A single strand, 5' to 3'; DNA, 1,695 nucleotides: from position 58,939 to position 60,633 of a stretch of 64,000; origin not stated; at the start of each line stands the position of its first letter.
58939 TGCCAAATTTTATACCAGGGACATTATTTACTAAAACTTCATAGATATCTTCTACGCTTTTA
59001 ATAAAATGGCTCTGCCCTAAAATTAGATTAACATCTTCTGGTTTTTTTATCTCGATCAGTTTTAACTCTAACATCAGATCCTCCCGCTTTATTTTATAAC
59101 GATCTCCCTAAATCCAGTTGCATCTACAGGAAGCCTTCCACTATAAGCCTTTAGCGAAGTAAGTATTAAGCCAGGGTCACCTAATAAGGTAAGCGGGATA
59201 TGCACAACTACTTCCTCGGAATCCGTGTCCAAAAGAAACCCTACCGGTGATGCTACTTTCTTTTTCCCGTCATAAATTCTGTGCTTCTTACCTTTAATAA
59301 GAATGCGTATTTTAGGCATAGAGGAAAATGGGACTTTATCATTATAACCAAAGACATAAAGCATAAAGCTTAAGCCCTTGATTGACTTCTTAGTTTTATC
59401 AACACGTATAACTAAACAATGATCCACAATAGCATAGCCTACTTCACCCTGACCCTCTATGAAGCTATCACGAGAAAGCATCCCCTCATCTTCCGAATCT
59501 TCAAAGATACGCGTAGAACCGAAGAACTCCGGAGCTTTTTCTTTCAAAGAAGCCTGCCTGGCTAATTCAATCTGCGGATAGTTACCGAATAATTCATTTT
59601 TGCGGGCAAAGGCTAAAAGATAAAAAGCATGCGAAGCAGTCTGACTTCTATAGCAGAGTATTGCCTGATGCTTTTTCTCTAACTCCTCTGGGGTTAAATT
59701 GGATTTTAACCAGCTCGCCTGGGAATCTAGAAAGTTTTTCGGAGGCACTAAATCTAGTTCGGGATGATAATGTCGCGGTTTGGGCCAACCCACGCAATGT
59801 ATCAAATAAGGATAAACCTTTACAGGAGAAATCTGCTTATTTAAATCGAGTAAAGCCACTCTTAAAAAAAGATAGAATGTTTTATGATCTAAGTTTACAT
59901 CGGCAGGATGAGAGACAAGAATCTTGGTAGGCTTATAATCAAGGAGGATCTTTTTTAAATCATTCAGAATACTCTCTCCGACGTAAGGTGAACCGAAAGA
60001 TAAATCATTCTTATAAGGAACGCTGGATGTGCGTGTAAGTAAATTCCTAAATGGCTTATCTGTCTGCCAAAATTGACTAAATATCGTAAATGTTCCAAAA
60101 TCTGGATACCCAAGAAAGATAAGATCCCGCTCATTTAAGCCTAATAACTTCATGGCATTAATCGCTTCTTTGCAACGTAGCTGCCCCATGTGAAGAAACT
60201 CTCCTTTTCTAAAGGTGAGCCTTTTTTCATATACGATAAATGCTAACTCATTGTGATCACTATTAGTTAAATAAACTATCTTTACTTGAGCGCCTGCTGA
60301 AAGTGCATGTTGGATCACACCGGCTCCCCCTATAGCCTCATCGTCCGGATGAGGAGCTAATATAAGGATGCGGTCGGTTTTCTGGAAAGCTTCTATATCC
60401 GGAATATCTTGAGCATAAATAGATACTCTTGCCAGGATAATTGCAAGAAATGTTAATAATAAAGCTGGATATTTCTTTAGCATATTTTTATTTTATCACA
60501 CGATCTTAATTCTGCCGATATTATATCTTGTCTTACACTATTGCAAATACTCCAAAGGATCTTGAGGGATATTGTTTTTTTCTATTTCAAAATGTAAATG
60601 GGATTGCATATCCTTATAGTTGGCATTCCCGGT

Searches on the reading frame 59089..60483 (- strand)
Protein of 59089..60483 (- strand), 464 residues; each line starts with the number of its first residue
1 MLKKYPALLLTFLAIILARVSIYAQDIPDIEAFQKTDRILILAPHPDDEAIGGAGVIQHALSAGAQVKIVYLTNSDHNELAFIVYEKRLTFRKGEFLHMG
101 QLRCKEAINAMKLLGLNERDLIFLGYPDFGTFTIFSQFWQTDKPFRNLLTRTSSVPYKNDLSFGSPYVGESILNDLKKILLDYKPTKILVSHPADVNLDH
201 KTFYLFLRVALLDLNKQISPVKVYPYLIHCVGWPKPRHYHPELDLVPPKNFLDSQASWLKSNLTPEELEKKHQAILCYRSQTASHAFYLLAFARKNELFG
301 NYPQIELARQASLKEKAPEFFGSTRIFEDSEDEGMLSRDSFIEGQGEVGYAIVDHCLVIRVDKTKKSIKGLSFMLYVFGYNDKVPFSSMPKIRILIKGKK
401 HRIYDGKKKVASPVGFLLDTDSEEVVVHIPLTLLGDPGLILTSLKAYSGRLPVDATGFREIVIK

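Call 39: find_encoding_contigs(protein=window:59089-60483:-, flank=10000, max_places=10)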
Protein window:59089-60483:- (464 aa): no gene with exactly this product is on record in the collection.
